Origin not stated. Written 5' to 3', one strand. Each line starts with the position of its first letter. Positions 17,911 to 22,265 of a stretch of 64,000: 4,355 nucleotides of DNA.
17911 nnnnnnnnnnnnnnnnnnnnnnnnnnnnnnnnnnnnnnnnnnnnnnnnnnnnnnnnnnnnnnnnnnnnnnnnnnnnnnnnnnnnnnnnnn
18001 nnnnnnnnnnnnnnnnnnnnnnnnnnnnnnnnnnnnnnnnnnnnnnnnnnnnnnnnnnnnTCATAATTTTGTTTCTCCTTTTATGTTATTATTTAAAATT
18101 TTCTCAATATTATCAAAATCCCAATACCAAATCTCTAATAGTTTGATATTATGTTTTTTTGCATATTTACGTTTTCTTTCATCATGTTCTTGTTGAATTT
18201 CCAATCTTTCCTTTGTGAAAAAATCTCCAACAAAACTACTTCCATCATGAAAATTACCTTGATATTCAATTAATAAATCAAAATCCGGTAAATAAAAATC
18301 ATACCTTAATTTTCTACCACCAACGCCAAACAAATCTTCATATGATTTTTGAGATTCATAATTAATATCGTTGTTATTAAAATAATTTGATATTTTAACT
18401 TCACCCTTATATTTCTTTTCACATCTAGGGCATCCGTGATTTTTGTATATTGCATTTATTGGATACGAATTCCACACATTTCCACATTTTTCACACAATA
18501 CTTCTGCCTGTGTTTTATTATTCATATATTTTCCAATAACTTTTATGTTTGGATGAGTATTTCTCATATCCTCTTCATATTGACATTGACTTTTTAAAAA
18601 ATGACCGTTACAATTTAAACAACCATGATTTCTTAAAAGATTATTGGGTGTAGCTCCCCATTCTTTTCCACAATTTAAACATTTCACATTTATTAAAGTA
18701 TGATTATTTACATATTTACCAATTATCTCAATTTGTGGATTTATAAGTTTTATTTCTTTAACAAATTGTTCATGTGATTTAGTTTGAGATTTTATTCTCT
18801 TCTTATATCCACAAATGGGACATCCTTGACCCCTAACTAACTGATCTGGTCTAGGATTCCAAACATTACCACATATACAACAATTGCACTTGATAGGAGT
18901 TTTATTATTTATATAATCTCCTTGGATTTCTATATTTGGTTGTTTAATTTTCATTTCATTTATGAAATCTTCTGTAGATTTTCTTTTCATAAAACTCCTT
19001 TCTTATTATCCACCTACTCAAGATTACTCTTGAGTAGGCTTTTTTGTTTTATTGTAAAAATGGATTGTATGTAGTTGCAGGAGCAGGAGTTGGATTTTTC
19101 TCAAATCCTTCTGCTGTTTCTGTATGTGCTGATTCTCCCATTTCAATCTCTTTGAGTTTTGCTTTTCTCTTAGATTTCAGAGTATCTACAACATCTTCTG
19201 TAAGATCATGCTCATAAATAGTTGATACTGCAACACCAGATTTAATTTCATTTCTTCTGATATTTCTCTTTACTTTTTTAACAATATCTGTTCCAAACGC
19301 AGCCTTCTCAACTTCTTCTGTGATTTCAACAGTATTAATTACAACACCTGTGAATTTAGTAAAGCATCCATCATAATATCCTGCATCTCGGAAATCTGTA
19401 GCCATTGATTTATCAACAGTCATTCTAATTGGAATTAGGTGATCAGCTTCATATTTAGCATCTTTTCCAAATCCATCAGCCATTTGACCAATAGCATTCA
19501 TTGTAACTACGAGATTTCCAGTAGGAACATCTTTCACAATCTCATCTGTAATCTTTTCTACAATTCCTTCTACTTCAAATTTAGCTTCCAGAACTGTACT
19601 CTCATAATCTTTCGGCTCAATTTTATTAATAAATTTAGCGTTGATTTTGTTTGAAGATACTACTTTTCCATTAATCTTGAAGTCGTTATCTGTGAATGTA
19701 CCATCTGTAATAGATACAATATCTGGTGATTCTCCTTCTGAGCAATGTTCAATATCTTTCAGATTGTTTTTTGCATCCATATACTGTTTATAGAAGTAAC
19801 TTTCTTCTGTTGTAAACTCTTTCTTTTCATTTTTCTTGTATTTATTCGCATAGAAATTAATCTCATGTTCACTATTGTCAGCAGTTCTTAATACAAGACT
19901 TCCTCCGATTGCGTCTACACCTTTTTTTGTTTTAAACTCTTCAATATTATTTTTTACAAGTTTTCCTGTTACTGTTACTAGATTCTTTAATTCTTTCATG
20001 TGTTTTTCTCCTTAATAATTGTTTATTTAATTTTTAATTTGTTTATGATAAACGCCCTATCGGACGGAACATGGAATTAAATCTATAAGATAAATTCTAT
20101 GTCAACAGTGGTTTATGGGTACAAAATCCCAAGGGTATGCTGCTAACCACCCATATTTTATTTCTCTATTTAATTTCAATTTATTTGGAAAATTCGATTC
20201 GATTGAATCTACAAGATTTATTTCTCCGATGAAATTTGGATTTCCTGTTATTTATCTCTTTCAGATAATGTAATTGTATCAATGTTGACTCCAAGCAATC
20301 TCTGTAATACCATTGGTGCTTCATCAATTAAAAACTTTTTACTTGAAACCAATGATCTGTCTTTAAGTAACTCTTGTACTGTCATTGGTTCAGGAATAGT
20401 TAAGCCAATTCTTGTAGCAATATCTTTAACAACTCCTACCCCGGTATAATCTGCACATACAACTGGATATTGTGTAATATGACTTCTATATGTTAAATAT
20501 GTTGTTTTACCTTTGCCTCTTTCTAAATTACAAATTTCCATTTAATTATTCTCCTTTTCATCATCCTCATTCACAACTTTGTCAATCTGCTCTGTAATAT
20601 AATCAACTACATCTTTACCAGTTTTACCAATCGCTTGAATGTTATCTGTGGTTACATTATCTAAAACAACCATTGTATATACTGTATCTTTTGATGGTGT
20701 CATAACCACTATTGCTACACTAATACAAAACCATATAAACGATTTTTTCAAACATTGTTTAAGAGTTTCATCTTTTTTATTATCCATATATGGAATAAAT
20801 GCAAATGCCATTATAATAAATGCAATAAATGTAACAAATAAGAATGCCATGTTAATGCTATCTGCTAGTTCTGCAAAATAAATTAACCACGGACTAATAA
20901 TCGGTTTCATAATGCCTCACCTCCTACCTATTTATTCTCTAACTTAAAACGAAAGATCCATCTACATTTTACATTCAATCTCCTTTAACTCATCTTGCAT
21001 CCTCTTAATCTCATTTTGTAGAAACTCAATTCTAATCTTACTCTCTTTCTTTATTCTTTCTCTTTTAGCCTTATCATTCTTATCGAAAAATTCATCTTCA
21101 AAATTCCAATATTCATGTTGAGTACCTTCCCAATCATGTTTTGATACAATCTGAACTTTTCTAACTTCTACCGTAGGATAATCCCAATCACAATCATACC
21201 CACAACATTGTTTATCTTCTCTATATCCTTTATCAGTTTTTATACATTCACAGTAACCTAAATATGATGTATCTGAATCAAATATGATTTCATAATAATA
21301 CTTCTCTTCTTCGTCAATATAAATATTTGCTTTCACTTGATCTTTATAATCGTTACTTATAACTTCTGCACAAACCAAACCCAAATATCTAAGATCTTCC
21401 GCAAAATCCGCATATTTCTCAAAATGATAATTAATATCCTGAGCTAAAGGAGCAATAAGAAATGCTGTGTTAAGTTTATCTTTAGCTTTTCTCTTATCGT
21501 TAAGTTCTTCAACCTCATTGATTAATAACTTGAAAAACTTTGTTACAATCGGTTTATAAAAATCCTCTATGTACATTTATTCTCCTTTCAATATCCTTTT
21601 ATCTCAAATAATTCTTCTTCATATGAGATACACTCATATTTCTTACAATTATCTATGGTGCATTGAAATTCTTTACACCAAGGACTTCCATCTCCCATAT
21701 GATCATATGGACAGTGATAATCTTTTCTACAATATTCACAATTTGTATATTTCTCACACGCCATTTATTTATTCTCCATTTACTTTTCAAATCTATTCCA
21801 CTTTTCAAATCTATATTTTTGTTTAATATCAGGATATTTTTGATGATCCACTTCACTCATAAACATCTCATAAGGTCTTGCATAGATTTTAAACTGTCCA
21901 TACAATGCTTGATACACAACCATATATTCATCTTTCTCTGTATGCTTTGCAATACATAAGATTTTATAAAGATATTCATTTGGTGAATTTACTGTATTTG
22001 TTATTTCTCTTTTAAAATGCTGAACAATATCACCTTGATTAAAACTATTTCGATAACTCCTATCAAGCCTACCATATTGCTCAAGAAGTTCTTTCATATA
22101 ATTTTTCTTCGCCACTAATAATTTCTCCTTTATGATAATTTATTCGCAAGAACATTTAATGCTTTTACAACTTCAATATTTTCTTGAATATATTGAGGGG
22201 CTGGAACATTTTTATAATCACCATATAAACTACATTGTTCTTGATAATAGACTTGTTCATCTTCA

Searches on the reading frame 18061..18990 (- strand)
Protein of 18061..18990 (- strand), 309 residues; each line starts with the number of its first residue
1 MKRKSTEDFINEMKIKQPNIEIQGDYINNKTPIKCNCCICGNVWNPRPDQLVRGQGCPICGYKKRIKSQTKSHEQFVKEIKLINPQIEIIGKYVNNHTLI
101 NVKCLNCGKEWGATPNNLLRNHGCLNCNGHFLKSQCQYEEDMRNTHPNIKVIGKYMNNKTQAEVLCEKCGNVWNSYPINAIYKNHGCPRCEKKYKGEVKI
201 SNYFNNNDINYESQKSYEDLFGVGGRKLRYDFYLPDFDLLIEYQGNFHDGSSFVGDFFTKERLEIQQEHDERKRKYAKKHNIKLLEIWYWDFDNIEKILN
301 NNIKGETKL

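Call 58: search_protein_families(library=phrogs, proteins=[window:18061-18990:-], max_evalue=0.00001)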
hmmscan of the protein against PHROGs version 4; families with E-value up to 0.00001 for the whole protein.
window:18061-18990:- (309 aa): 5 families
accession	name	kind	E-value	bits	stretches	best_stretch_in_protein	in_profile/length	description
phrog_559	-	DNA, RNA and nucleotide metabolism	4.3e-71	241.5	1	2-306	121-414/607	HNH endonuclease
phrog_681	-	DNA, RNA and nucleotide metabolism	6.9e-30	105.2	1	3-209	237-447/576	endonuclease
phrog_9084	-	DNA, RNA and nucleotide metabolism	1.8e-21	78.1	1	160-293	26-156/187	homing endonuclease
phrog_4538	-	unknown function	2.4e-17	64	1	158-287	194-315/447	-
phrog_7140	-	DNA, RNA and nucleotide metabolism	3.2e-09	37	1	182-304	111-230/423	intron encoded nuclease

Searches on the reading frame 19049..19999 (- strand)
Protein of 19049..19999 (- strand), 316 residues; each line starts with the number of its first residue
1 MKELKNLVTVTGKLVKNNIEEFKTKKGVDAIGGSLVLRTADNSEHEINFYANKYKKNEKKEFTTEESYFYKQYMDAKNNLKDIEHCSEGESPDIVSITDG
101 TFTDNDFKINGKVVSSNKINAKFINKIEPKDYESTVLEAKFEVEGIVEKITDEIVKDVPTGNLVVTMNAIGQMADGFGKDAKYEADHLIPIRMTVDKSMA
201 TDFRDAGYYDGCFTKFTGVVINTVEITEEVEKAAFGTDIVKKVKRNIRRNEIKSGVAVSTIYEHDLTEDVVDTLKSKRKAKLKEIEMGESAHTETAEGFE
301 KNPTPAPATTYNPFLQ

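Call 58: search_protein_families(library=phrogs, proteins=[window:19049-19999:-], max_evalue=0.00001)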
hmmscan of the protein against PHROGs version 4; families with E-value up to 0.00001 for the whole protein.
window:19049-19999:- (316 aa): 1 family
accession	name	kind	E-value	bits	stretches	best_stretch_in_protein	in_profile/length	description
phrog_2367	-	unknown function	3.8e-26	93.2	1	1-302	9-300/326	-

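Call 59: search_protein_families(library=pfam, proteins=[window:19049-19999:-], max_evalue=0.001)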
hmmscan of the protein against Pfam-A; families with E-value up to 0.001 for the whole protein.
window:19049-19999:- (316 aa): 0 families

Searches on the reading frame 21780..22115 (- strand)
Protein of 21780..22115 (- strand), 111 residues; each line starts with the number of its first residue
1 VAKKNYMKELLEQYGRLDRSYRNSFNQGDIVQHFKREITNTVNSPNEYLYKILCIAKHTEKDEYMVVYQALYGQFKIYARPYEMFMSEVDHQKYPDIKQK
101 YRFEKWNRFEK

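Call 96: search_protein_families(library=pfam, proteins=[window:21780-22115:-], max_evalue=0.001)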
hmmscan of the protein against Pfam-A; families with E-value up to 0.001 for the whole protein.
window:21780-22115:- (111 aa): 1 family
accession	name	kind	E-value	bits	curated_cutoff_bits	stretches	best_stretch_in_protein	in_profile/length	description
PF07866.17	DUF1653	-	2.9e-20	72.8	23.5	1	31-105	3-62/62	Protein of unknown function (DUF1653)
